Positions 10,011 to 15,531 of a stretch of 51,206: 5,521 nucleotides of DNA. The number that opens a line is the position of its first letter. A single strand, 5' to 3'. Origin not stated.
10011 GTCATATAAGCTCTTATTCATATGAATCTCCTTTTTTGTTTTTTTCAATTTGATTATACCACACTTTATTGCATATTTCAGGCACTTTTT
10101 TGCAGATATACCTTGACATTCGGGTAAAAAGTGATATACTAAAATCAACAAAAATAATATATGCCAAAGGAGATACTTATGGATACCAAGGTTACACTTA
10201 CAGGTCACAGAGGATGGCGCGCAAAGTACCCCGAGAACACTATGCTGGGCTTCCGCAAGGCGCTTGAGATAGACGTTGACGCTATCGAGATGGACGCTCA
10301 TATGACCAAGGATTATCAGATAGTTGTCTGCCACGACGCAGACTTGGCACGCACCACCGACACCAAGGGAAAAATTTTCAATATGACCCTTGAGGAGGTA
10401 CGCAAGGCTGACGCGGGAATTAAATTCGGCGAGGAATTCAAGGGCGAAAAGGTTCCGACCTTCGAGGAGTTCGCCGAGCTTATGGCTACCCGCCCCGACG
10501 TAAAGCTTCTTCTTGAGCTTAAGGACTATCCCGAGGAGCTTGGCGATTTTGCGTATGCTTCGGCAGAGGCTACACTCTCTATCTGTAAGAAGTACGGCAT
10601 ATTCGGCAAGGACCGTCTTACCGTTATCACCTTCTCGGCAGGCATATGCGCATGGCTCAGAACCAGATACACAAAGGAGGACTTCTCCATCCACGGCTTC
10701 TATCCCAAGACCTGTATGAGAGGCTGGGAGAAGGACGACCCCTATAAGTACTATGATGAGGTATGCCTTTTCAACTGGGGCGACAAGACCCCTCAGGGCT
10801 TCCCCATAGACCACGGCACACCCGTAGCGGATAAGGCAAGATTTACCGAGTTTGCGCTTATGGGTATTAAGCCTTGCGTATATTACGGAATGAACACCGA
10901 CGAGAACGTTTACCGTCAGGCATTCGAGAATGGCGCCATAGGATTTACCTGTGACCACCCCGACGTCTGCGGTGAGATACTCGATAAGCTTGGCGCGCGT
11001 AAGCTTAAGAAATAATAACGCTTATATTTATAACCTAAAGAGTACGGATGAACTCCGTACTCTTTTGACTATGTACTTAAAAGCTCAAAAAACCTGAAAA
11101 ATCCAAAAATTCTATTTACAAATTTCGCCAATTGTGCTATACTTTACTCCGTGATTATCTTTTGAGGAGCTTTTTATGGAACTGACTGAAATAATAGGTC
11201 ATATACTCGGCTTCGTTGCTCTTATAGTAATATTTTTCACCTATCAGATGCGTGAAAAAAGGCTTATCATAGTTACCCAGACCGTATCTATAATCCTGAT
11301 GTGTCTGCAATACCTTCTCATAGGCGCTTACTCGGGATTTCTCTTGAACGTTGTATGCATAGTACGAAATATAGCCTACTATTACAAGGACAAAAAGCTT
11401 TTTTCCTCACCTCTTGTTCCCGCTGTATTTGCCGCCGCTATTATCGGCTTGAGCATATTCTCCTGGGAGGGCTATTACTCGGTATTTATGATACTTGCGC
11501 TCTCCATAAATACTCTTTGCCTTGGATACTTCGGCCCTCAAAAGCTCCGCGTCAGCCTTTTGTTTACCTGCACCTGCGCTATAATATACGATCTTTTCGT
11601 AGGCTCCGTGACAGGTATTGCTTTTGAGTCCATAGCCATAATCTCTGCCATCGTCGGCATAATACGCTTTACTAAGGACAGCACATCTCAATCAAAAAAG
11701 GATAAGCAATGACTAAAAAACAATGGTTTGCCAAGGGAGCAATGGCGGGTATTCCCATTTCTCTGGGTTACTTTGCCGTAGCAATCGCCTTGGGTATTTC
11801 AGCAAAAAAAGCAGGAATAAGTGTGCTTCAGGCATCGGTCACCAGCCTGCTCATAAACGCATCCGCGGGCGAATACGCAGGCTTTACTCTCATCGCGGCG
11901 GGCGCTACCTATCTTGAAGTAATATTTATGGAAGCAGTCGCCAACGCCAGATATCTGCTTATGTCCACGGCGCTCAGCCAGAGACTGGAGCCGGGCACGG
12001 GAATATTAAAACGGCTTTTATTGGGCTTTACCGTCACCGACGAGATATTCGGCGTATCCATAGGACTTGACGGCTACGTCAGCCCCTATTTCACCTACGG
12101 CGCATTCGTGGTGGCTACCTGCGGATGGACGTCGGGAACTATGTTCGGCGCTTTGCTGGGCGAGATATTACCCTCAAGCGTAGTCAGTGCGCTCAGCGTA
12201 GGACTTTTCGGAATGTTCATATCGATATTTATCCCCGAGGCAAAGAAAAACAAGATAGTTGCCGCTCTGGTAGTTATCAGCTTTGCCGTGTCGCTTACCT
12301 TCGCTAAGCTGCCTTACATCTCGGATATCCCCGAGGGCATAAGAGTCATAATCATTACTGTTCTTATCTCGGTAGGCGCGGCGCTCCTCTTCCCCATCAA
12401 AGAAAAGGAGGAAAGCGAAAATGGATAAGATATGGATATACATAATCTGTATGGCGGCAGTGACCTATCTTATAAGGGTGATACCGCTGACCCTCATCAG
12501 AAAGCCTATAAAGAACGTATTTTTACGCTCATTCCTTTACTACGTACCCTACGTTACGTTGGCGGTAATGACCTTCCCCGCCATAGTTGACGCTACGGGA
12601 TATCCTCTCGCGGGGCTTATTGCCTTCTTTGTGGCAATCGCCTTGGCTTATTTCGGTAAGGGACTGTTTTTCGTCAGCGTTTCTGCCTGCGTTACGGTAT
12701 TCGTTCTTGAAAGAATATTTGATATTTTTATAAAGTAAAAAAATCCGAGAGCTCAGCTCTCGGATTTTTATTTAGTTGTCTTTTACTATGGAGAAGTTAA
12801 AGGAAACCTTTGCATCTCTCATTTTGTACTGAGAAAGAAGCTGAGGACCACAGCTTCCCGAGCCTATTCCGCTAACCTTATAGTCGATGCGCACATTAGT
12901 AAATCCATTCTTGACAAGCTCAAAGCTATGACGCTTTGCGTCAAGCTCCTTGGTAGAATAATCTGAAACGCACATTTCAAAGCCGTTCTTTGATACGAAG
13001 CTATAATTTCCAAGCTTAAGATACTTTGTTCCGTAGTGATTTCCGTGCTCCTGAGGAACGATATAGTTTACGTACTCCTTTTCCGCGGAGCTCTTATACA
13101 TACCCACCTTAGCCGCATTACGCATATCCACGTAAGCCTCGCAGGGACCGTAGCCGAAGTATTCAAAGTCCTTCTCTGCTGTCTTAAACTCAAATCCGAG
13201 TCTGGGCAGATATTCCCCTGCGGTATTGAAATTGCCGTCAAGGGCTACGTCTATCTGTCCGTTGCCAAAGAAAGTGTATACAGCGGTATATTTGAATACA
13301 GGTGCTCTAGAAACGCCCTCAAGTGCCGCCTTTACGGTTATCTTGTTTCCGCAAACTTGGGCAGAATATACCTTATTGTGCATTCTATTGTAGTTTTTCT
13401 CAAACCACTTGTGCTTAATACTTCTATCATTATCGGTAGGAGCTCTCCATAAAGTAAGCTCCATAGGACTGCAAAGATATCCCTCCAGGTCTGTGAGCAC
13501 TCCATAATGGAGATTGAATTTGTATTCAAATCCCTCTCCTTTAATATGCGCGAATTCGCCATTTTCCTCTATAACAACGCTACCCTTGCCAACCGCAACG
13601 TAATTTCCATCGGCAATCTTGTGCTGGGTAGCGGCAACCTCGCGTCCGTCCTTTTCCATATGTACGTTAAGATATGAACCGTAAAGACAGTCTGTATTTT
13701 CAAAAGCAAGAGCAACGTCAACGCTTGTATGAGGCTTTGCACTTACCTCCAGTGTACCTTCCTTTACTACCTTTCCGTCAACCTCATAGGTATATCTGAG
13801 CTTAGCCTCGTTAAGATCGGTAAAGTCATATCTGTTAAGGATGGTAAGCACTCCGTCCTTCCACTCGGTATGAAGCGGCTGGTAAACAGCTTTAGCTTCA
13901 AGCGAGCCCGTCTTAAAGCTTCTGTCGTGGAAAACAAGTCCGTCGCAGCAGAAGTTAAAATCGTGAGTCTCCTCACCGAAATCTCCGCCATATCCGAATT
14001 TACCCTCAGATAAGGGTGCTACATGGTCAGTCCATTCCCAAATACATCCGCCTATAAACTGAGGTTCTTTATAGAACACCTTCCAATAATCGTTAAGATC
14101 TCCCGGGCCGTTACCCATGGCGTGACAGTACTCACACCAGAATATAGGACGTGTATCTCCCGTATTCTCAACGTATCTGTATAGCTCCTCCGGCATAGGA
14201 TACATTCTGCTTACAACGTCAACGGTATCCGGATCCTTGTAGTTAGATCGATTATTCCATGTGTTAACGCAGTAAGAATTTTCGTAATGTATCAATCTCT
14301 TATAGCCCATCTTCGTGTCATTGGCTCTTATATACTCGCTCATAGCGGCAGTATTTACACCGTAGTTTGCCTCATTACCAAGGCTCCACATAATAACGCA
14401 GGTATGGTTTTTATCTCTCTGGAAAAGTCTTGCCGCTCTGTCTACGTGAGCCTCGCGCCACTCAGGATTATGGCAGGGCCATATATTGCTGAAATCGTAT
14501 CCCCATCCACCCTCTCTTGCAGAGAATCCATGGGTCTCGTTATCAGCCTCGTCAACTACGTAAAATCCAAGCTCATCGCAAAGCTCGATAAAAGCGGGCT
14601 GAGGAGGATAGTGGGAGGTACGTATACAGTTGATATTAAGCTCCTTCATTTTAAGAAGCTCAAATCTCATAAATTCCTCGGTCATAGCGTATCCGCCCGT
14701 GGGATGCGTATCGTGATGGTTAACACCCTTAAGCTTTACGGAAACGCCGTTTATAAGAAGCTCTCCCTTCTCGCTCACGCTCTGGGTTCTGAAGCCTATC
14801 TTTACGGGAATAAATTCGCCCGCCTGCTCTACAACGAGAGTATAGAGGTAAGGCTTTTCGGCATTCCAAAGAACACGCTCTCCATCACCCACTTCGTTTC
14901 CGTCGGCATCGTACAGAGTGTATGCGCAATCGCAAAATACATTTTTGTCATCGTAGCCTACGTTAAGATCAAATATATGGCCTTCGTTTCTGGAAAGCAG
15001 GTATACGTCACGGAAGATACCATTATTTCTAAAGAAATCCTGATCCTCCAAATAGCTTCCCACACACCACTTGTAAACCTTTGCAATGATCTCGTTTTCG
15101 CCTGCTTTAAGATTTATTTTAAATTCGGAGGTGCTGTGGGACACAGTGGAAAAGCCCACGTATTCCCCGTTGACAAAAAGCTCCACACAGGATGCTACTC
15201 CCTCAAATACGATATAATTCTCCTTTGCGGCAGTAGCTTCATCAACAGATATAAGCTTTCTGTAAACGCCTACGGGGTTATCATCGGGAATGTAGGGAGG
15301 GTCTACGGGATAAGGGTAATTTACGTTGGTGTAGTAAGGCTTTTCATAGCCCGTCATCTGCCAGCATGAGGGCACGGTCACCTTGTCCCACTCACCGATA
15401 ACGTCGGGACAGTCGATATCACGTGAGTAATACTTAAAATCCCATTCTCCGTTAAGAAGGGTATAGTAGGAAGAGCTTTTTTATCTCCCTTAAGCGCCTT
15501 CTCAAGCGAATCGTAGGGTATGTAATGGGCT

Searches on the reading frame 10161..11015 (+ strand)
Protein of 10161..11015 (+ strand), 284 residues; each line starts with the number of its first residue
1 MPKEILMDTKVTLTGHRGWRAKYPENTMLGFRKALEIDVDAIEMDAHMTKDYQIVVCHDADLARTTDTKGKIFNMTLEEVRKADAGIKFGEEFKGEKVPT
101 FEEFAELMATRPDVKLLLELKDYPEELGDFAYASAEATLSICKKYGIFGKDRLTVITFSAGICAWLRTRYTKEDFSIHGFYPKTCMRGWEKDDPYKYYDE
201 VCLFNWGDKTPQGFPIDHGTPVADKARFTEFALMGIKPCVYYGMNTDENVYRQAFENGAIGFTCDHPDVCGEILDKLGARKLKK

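Call 4: search_protein_families(library=pfam, proteins=[window:10161-11015:+], max_evalue=0.01)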
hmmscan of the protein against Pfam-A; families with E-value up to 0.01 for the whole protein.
window:10161-11015:+ (284 aa): 1 family
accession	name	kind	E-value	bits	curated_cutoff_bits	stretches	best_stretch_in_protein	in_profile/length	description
PF03009.23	GDPD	-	2.6e-34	119.9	23.6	1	16-175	1-163/244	Glycerophosphoryl diester phosphodiesterase family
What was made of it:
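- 10161..11015 (+): Divergent GDPD (glycerophosphodiester phosphodiesterase); context, possible functional neighbour of the GRE. Pfam GDPD 2.6e-34 (call 4).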

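Call 5: search_protein_families(library=ncbifam, proteins=[window:10161-11015:+], max_evalue=0.01)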
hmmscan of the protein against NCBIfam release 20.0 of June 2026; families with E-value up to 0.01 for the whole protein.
window:10161-11015:+ (284 aa): 3 families
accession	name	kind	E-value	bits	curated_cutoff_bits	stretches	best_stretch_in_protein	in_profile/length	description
NF053857.1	LysphglycPlipDStph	equivalog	1.1e-22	80.7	450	1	13-126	48-166/305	lysophosphatidylglycerol phospholipase D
NF006989.0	PRK09454.1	equivalog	4.9e-21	75.2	264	1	14-121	13-119/251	glycerophosphodiester phosphodiesterase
NF008354.0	PRK11143.1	equivalog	4.4e-06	25.8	254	1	13-70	33-90/359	glycerophosphodiester phosphodiesterase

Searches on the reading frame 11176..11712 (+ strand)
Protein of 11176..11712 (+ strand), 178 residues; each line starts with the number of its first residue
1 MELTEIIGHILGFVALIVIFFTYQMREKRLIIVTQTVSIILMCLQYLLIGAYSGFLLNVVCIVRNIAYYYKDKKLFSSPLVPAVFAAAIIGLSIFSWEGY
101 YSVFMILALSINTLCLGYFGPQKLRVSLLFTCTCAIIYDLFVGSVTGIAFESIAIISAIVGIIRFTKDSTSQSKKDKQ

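Call 39: search_protein_families(library=pfam, proteins=[window:11176-11712:+], max_evalue=0.001)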
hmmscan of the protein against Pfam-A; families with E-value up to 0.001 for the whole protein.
window:11176-11712:+ (178 aa): 1 family
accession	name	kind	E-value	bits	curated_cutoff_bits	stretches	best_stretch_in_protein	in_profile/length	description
PF10688.14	Imp-YgjV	-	6.8e-30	104.4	23.5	1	6-168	1-158/159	Bacterial inner membrane protein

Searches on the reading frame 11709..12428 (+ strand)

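Call 39: search_protein_families(library=pfam, proteins=[window:11709-12428:+], max_evalue=0.001)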
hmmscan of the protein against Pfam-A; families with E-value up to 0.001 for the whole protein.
window:11709-12428:+ (239 aa): 1 family
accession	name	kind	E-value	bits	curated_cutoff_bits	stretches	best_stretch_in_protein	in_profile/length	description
PF03591.19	AzlC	-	3e-33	115.6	32.1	1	16-154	1-137/137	AzlC protein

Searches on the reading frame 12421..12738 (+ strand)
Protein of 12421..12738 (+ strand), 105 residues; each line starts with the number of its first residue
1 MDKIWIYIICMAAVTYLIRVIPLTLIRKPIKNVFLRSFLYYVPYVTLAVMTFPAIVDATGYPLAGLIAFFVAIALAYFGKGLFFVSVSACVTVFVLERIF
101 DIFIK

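Call 39: search_protein_families(library=pfam, proteins=[window:12421-12738:+], max_evalue=0.001)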
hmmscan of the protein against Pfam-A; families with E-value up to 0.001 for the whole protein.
window:12421-12738:+ (105 aa): 1 family
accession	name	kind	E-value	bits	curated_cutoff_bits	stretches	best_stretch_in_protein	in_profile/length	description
PF05437.17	AzlD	-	3.5e-14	53.2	23.7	1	4-96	1-98/99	Branched-chain amino acid transport protein (AzlD)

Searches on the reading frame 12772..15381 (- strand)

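Call 39: search_protein_families(library=pfam, proteins=[window:12772-15381:-], max_evalue=0.001)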
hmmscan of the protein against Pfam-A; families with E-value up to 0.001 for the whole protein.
window:12772-15381:- (869 aa): 4 families
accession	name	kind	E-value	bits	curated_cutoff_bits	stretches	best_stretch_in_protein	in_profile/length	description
PF02836.23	Glyco_hydro_2_C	-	1.2e-82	277.9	21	1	205-504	5-301/302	Glycosyl hydrolases family 2, TIM barrel domain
PF02929.23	Bgal_small_N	-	7.2e-60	203.2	25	1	614-865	1-248/248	Beta galactosidase small chain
PF02837.24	Glyco_hydro_2_N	-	5.9e-33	114.6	28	1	2-130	35-167/169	Glycosyl hydrolases family 2, sugar binding domain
PF16353.11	LacZ_4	-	1.6e-12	48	27.3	1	512-591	1-81/87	Beta-galactosidase, domain 4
